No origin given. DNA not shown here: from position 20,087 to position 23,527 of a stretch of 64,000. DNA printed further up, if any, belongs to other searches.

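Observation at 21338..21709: Four near-identical in-frame 93-bp tandem repeats encode an acidic linker inside the PilQ secretin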

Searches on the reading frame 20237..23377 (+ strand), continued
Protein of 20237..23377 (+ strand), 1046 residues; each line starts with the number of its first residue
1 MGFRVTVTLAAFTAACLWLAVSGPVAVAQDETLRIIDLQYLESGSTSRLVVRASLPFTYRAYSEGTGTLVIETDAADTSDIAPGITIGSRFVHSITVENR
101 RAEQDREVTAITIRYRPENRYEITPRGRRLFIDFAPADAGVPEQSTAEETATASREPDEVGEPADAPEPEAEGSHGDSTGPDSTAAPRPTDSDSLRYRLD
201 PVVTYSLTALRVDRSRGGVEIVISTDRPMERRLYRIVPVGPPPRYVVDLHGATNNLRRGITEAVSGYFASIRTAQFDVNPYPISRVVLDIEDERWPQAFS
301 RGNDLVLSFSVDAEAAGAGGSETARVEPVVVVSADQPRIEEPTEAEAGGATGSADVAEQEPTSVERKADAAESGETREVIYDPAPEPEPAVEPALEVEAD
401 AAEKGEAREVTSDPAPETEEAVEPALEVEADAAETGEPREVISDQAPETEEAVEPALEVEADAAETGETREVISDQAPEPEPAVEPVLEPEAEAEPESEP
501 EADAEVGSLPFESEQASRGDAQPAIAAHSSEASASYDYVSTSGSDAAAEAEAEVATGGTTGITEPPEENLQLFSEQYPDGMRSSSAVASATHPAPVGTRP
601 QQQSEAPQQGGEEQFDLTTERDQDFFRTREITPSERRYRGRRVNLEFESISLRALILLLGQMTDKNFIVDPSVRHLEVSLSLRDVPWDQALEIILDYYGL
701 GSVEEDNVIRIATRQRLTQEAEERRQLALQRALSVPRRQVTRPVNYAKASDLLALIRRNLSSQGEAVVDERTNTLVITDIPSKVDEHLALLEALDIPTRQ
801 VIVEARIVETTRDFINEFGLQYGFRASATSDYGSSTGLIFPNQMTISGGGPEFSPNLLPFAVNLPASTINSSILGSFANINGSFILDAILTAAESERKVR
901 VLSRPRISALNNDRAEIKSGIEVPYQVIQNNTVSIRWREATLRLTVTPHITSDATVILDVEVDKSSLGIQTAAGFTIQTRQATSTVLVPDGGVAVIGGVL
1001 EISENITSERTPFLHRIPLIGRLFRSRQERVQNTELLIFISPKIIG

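Call 26: find_related_loci(query=A1, collection=genome_contigs, flank=3000)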
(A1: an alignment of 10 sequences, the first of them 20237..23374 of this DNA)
Query A1 (1046 aa) in genome_contigs; peptide patterns used: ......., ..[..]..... (x = any residue, [..] = any of these).
599 stretches matched a pattern (row limit reached: there are more); 492 encode a relative of the query (tblastn E <= 1e-3); the best 80 are kept; 80 distinct loci.
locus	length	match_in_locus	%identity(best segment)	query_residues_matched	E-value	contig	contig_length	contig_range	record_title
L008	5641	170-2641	55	194-1046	0e+0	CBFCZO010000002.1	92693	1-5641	MAG TPA_asm: uncultured bacterium isolate SRR26215680_concoct_129 genome assembly, contig: ERZ25073474.67, whole genome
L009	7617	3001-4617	37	479-1045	6e-92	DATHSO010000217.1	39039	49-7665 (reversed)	MAG TPA_asm: Candidatus Methylomirabilota bacterium isolate SMAG_U16053 k141_540903, whole genome shotgun sequence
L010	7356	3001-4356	40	602-1045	1e-91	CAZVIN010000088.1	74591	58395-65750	MAG TPA_asm: uncultured Eubacteriales bacterium isolate SRP231805_co4_39 genome assembly, contig: k141_82847, whole geno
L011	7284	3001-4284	41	626-1045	8e-91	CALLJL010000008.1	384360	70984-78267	MAG: uncultured bacterium isolate S1_Bin_METABAT__328_1 genome assembly, contig: c_000001379762, whole genome shotgun se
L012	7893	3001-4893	39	171-1045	6e-90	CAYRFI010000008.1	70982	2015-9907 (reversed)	MAG TPA_asm: uncultured Thermoanaerobaculia bacterium isolate SRP214966_co6_200 genome assembly, contig: NODE_147_length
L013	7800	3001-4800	40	214-1045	3e-90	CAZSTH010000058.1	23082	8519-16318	MAG TPA_asm: uncultured Thermoanaerobaculia bacterium isolate SRP141376_co1_322 genome assembly, contig: NODE_4838_lengt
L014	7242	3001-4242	43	634-1044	7e-90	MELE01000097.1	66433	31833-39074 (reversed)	MAG: Acidobacteria bacterium RIFCSPLOWO2_12_FULL_67_14b rifcsplowo2_12_scaffold_2539, whole genome shotgun sequence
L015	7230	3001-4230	43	637-1044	8e-90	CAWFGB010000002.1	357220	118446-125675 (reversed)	MAG: uncultured Acidobacteriota bacterium isolate MFD02840.bin.1.33 genome assembly, contig: contig_113, whole genome sh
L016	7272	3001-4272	42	634-1045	8e-90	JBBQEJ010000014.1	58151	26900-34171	MAG: Vicinamibacterales bacterium isolate Co_metawrap_1112 Cmw_1112_k141_7072547_length_58151_cov_11.9992, whole genome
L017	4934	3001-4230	40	626-1045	3e-89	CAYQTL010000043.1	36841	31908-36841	MAG TPA_asm: uncultured Thermoanaerobaculia bacterium isolate SRP332253_co2_167 genome assembly, contig: NODE_967_length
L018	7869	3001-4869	40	216-1045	2e-89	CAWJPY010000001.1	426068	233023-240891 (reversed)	MAG: uncultured Holophagae bacterium isolate MFD02923.bin.1.99 genome assembly, contig: contig_12745, whole genome shotg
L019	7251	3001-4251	42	634-1045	4e-89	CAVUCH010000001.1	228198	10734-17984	MAG: Vicinamibacteria bacterium isolate MFD02840.bin.3.332 genome assembly, contig: contig_103995, whole genome shotgun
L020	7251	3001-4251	42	634-1045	3e-88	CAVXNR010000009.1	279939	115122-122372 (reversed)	MAG: Vicinamibacteria bacterium isolate MFD02840.bin.2.172 genome assembly, contig: contig_20479, whole genome shotgun s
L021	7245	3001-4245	42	633-1044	6e-88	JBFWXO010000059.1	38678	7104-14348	MAG: Vicinamibacterales bacterium isolate CA_2019_TPBS_142 NODE_5855_length_38678_cov_5.589557_TPBS, whole genome shotgu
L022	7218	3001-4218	41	633-1045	8e-88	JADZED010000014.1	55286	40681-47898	MAG: Acidobacteria bacterium isolate SJ808 c_000000313537, whole genome shotgun sequence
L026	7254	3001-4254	42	631-1045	3e-87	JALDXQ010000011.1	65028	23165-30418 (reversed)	MAG: Acidobacteriota bacterium isolate MCT-CON-06 NODE_15_length_65028_cov_7.262909, whole genome shotgun sequence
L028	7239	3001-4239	41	636-1045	5e-87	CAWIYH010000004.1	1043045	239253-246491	MAG: uncultured Acidobacteriota bacterium isolate MFD04944.bin.1.167 genome assembly, contig: contig_45804, whole genome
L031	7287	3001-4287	40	627-1045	6e-87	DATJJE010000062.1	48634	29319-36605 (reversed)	MAG TPA_asm: Vicinamibacterales bacterium isolate SMAG_U15557 k141_5003489, whole genome shotgun sequence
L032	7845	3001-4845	35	206-1045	1e-86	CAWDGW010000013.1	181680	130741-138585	MAG: uncultured Holophagae bacterium isolate MFD03804.bin.1.132 genome assembly, contig: contig_57501, whole genome shot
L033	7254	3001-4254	42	636-1045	7e-87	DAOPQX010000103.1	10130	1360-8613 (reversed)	MAG TPA_asm: Vicinamibacterales bacterium isolate AMR_MDS_1511 NODE_7553_length_10130_cov_4.088238, whole genome shotgun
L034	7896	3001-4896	38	207-1045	8e-87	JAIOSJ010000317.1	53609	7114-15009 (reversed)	MAG: Thermoanaerobaculales bacterium isolate SMBSF41 bin_20_k127_11084, whole genome shotgun sequence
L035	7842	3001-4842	35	242-1045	6e-87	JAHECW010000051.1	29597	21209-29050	MAG: Acidobacteria bacterium isolate Ww181 NODE_2595_length_29597_cov_4.120098, whole genome shotgun sequence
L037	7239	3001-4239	39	626-1045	2e-86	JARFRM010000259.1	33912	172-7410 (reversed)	MAG: Thermoanaerobaculales bacterium isolate MAG_Ve_Sed_50 k141_5921688, whole genome shotgun sequence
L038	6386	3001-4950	39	183-1045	2e-86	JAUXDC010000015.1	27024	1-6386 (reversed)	MAG: Holophagae bacterium isolate CSMAG_2841 CSMAG_2841_k119_803574_length_27024_cov_7.0000, whole genome shotgun sequen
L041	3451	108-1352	40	624-1045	1e-87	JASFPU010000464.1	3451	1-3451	MAG: Holophagae bacterium isolate D0819S02metaG_Bin_252 D0819S02metaG_FD_scaffold_7719_c1, whole genome shotgun sequence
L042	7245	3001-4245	39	624-1045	3e-86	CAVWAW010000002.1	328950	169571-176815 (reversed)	MAG: uncultured Acidobacteriota bacterium isolate MFD03804.bin.1.249 genome assembly, contig: contig_19645, whole genome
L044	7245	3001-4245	38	624-1045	5e-86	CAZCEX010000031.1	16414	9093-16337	MAG TPA_asm: uncultured Thermoanaerobaculia bacterium isolate SRP155585_co2_217 genome assembly, contig: NODE_2000_lengt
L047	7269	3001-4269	41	635-1045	3e-86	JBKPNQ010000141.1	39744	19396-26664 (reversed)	MAG: Acidobacteriota bacterium isolate GS_HAYS_MAG_00036 GS_HAYS_000003891825, whole genome shotgun sequence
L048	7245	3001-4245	41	636-1045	2e-85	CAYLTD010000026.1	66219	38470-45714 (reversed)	MAG TPA_asm: uncultured Bifidobacterium sp. isolate binchicken_co276_76 genome assembly, contig: NODE_443_length_66219_c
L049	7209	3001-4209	42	635-1045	2e-85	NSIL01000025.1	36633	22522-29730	MAG: Acidobacterium sp. isolate Baikal-G1 Acidobacterium-Baikal-G1-C25, whole genome shotgun sequence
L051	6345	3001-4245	42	636-1045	4e-85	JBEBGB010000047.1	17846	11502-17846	MAG: Vicinamibacterales bacterium isolate ASF_11 NODE_1543_length_17846_cov_9.408125, whole genome shotgun sequence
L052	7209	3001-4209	42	635-1045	4e-86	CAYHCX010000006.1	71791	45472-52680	MAG TPA_asm: uncultured Acidobacterium sp. isolate ERP119702_co1_188 genome assembly, contig: NODE_283_length_71791_cov_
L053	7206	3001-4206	41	634-1045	3e-85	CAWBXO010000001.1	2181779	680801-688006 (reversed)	MAG: uncultured Acidobacteriota bacterium isolate MFD05442.bin.1.381 genome assembly, contig: contig_12075, whole genome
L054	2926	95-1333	41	634-1045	3e-87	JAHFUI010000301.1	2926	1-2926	MAG: Acidobacteria bacterium isolate nzgw76 NODE_111903_length_2927_cov_6.472559, whole genome shotgun sequence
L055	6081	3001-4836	38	204-1045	7e-85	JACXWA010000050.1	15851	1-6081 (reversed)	MAG: Candidatus Sulfomarinibacter kjeldsenii isolate MAG AM3-A scaffold_244, whole genome shotgun sequence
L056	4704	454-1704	41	634-1045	5e-85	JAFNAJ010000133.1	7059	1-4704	MAG: Acidobacteria bacterium isolate CTSoil_015 scaffold_7185, whole genome shotgun sequence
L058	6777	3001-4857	38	206-1045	2e-84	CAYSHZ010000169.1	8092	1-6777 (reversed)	MAG TPA_asm: uncultured Thermoanaerobaculia bacterium isolate binchicken_co67_263 genome assembly, contig: NODE_10102_le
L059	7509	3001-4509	34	539-1045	2e-84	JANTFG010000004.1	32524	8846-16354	MAG: Thermoanaerobaculales bacterium isolate bin100100 c_000000000876, whole genome shotgun sequence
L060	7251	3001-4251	42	637-1045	2e-84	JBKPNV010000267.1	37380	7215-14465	MAG: Acidobacteriota bacterium isolate GS_HAYS_MAG_00031 GS_HAYS_000003538037, whole genome shotgun sequence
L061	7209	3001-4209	42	635-1045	3e-84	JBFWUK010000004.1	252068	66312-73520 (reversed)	MAG: Vicinamibacterales bacterium isolate CA_2019_TPBF_69 NODE_456_length_252068_cov_17.561985_TPBF, whole genome shotgu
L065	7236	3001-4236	40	632-1045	7e-84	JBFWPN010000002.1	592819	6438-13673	MAG: Vicinamibacterales bacterium isolate CA_2019_TPBF_160 NODE_100_length_592819_cov_19.749760_TPBF, whole genome shotg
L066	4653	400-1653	41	634-1045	7e-84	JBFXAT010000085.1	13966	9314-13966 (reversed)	MAG: Vicinamibacterales bacterium isolate CA_2019_TPBS_29 NODE_18278_length_13966_cov_4.485440_TPBS, whole genome shotgu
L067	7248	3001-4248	41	634-1045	2e-83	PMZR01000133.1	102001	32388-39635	MAG: Acidobacteria bacterium isolate fen_186 73.20110800_E3D.77_contig_2099, whole genome shotgun sequence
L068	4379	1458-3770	38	14-1045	5e-84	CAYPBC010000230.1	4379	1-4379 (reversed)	MAG TPA_asm: uncultured Thermoanaerobaculia bacterium isolate SRP155585_co2_221 genome assembly, contig: NODE_22553_leng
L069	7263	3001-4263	40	638-1045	2e-83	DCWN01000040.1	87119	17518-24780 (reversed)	MAG TPA_asm: Acidobacteria bacterium UBA2161 UBA2161_contig_4120, whole genome shotgun sequence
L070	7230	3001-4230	39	634-1045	1e-83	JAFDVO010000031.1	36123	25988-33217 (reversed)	MAG: Acidobacteria bacterium isolate SZAS-18 ACID-KAN-4__31__length-36123, whole genome shotgun sequence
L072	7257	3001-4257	40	626-1045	4e-83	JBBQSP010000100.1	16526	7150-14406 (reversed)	MAG: Vicinamibacterales bacterium isolate Co_metawrap_1760 Cmw_1760_k141_16215011_length_16526_cov_7.9983, whole genome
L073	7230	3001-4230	41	635-1045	3e-83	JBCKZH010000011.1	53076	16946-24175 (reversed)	Vicinamibacterales bacterium isolate SLM_MC1B_68-P02 Node_11_length_53076_cov_79.208057, whole genome shotgun sequence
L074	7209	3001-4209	41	635-1045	5e-83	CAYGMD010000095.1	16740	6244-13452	MAG TPA_asm: uncultured Acidobacterium sp. isolate ERP113451_co6_2 genome assembly, contig: NODE_1097_length_16740_cov_9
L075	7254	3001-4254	39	633-1045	2e-83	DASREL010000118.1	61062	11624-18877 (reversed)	MAG TPA_asm: Vicinamibacterales bacterium isolate SMAG_U10005 k141_576185, whole genome shotgun sequence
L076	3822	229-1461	40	637-1045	8e-84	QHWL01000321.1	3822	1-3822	MAG: Acidobacteria bacterium isolate gp6 AA44 14_1009_16_30cm_scaffold_82834_curated, whole genome shotgun sequence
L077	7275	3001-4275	40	630-1045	1e-82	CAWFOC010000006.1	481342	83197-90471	MAG: uncultured Acidobacteriota bacterium isolate MFD06229.bin.2.236 genome assembly, contig: contig_25943, whole genome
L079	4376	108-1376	39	635-1045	5e-83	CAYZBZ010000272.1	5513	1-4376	MAG TPA_asm: uncultured Vicinamibacterales bacterium isolate SRP136066_co1_92 genome assembly, contig: NODE_25404_length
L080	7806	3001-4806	37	214-1045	7e-83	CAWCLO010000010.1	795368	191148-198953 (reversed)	MAG: Candidatus Sulfomarinibacteraceae bacterium isolate MFD03804.bin.1.185 genome assembly, contig: contig_9158, whole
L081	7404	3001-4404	38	583-1045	1e-82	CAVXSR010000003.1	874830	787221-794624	MAG: Vicinamibacteria bacterium isolate MFD04850.bin.1.214 genome assembly, contig: contig_20482, whole genome shotgun s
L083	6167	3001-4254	39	634-1045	2e-82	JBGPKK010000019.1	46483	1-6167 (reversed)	MAG: Vicinamibacteria bacterium isolate OBJ_0618_7090110_288 k141_1538129_length_46483_cov_20.2255, whole genome shotgun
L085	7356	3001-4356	38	585-1045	3e-82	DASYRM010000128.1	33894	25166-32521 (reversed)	MAG TPA_asm: Vicinamibacterales bacterium isolate SMAG_U4511 k141_2565559, whole genome shotgun sequence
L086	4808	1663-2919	40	637-1045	3e-82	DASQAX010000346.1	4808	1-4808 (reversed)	MAG TPA_asm: Vicinamibacterales bacterium isolate SMAG_U11656 k141_929644, whole genome shotgun sequence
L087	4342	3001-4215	41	637-1046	4e-82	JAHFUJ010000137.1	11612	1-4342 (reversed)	MAG: Acidobacteria bacterium isolate nzgw77 NODE_8526_length_11613_cov_10.835712, whole genome shotgun sequence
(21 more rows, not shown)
